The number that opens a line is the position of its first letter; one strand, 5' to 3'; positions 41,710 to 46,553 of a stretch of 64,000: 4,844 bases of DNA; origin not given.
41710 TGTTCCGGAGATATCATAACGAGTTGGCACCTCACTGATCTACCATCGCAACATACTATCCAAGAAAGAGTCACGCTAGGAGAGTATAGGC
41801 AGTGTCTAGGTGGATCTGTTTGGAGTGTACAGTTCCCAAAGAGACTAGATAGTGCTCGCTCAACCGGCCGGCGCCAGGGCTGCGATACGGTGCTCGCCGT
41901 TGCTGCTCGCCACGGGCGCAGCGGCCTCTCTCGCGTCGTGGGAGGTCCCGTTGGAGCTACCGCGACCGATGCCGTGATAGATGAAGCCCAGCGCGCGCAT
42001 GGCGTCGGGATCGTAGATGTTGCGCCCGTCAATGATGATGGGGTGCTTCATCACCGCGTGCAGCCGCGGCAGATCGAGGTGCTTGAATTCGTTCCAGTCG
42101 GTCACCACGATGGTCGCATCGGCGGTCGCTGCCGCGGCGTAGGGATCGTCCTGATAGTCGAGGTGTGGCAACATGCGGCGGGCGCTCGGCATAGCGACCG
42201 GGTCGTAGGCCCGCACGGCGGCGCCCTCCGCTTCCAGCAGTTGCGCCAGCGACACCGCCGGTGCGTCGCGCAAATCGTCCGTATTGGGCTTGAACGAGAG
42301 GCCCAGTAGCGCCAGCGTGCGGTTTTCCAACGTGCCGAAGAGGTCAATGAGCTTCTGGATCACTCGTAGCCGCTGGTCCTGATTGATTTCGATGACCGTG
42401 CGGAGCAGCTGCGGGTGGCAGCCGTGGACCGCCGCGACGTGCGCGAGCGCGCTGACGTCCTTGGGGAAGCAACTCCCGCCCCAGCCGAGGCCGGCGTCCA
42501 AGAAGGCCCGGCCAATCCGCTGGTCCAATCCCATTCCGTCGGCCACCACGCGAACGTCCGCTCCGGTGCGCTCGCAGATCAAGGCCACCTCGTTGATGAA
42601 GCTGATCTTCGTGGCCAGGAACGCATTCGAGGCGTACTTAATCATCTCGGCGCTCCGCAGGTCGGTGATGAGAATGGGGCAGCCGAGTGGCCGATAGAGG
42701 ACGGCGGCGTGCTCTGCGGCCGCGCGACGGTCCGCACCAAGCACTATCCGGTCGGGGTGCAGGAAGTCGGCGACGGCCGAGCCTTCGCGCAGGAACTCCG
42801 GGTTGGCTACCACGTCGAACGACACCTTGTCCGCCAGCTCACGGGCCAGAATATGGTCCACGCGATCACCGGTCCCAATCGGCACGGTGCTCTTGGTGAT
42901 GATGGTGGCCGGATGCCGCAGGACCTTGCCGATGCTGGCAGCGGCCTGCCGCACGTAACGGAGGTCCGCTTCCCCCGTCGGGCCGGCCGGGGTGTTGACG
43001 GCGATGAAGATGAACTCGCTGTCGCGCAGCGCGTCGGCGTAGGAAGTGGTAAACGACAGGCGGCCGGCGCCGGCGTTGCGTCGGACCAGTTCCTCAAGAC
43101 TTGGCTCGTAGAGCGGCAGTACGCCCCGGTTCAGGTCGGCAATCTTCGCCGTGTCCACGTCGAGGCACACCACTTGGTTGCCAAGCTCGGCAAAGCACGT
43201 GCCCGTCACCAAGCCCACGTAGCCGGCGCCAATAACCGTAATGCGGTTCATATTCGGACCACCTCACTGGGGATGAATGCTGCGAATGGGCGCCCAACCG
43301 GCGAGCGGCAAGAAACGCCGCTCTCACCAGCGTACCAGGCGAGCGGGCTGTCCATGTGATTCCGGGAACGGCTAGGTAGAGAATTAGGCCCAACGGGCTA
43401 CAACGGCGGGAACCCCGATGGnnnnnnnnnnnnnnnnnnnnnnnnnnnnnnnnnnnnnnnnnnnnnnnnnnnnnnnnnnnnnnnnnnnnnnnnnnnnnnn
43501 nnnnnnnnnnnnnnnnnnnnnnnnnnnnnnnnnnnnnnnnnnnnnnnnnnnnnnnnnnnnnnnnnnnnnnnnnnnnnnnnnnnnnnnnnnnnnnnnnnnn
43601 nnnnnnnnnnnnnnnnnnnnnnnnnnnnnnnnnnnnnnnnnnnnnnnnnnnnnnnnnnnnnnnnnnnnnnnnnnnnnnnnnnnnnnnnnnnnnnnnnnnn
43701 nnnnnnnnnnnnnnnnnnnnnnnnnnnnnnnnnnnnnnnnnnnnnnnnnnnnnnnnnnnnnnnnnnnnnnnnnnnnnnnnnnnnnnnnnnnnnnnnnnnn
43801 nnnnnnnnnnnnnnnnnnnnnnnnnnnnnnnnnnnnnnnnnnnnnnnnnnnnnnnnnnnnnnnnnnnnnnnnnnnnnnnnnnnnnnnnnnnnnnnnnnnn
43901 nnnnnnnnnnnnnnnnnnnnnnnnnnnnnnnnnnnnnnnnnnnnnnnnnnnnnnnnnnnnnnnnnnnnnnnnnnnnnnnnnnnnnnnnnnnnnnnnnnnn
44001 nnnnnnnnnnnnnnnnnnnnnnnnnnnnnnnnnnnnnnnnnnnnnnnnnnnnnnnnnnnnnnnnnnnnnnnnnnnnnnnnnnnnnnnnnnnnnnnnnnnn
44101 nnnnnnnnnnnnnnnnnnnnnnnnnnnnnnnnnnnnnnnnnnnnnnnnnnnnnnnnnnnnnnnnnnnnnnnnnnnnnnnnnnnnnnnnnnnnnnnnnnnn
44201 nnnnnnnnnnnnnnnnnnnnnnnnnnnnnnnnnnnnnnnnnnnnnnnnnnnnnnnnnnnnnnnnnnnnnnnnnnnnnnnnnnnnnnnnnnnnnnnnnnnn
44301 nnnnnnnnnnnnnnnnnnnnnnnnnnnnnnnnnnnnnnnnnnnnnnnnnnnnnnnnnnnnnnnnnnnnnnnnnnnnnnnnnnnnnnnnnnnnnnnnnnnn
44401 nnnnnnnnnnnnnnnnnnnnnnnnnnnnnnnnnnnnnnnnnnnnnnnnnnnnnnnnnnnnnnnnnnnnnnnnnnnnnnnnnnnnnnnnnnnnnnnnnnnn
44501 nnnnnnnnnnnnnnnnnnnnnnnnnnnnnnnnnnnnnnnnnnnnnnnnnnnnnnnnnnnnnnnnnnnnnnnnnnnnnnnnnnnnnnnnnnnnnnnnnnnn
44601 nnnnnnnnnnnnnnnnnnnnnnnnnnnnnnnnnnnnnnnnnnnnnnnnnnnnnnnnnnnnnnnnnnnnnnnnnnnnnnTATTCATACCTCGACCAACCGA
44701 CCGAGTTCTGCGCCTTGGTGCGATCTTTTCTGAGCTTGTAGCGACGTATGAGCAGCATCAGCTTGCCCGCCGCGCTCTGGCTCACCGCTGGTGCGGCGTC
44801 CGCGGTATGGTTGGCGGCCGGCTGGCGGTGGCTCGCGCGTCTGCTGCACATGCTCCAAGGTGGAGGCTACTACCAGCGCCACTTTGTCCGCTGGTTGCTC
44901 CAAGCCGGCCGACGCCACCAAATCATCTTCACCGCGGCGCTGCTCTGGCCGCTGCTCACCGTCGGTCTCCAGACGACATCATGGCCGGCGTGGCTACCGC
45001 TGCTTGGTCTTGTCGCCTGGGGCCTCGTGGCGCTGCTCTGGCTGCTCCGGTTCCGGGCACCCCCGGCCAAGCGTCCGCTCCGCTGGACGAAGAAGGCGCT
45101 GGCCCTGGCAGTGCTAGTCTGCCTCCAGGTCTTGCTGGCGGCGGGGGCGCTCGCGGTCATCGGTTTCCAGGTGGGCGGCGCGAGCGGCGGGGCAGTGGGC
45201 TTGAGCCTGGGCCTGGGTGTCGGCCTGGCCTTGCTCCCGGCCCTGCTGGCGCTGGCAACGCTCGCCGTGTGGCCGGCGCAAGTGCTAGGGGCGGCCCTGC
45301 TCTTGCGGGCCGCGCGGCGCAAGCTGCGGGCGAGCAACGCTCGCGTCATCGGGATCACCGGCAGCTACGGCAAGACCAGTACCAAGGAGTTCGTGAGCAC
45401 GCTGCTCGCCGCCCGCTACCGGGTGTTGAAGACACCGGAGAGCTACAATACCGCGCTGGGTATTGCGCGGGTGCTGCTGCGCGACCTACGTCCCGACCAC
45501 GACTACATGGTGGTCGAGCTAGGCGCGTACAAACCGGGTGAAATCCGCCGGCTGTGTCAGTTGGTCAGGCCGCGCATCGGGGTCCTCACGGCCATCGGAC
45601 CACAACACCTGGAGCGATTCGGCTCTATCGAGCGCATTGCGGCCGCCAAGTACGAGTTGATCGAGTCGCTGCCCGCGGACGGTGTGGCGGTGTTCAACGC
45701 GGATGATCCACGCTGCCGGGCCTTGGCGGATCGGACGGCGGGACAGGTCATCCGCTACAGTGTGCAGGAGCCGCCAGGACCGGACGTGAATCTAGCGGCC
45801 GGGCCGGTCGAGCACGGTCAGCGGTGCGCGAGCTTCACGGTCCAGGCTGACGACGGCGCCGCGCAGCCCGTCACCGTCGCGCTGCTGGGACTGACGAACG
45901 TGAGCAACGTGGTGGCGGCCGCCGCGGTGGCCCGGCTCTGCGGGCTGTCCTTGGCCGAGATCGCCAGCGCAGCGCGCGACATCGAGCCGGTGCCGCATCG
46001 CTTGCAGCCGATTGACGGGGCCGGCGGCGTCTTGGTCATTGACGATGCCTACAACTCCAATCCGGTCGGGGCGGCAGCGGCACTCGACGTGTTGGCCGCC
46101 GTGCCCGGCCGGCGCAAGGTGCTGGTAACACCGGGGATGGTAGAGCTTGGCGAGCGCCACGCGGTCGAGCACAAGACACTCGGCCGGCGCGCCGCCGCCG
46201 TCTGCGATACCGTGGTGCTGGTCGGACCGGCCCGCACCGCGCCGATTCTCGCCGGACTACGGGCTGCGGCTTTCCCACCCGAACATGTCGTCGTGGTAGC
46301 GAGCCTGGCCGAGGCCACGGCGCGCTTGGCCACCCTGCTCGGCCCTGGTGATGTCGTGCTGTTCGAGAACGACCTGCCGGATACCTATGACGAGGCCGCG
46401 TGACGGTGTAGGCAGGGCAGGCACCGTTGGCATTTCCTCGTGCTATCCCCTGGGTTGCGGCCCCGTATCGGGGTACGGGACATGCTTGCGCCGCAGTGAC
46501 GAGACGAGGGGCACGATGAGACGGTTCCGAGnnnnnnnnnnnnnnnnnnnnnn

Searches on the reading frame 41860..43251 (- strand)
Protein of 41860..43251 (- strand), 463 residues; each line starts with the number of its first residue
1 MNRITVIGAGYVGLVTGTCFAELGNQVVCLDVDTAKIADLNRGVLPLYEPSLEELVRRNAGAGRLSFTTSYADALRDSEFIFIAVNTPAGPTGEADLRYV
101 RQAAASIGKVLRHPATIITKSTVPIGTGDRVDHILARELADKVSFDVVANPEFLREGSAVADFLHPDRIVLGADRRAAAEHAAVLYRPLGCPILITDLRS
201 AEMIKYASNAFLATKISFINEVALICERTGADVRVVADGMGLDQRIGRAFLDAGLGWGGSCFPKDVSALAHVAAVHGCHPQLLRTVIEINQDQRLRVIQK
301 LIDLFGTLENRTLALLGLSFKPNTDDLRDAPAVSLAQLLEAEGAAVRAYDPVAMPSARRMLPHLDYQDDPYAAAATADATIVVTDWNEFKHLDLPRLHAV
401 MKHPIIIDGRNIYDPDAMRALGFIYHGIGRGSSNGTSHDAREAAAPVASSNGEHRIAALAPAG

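Call 73: search_protein_families(library=pfam, proteins=[window:41860-43251:-], max_evalue=0.001)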
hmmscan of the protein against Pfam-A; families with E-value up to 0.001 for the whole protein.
window:41860-43251:- (463 aa): 4 families
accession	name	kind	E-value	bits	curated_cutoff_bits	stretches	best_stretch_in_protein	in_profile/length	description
PF03721.20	UDPG_MGDP_dh_N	-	9e-63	211.7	27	1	3-180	2-182/187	UDP-glucose/GDP-mannose dehydrogenase family, NAD binding domain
PF00984.24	UDPG_MGDP_dh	-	7.7e-38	128.9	25.4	1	199-291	1-93/94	UDP-glucose/GDP-mannose dehydrogenase family, central domain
PF03720.21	UDPG_MGDP_dh_C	-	1.3e-33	115.9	30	1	314-415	1-103/103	UDP-glucose/GDP-mannose dehydrogenase family, UDP binding domain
PF02737.24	3HCDH_N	-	0.00024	21.5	22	1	4-85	2-86/180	3-hydroxyacyl-CoA dehydrogenase, NAD binding domain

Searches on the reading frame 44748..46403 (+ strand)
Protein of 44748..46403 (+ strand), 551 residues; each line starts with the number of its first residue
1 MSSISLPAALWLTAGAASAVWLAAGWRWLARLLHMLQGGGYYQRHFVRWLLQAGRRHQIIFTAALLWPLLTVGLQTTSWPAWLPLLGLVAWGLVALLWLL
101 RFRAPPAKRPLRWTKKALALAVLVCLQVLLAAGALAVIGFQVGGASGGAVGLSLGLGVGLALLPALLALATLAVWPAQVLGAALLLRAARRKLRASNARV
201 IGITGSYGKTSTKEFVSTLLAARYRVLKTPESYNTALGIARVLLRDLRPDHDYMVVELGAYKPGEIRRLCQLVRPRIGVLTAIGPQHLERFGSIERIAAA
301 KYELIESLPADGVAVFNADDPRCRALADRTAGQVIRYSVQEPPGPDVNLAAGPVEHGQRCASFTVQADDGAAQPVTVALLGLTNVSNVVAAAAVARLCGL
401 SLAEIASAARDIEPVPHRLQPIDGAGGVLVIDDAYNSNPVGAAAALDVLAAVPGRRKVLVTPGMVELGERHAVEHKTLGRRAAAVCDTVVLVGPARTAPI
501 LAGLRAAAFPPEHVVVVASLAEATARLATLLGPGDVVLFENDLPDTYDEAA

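Call 73: search_protein_families(library=pfam, proteins=[window:44748-46403:+], max_evalue=0.001)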
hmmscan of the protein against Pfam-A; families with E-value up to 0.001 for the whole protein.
window:44748-46403:+ (551 aa): 2 families
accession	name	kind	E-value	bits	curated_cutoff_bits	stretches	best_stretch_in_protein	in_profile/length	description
PF08245.18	Mur_ligase_M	-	8.9e-43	147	24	1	203-395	1-200/200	Mur ligase middle domain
PF02875.26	Mur_ligase_C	-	8.9e-19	69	28.4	1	417-539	1-123/127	Mur ligase, glutamate ligase domain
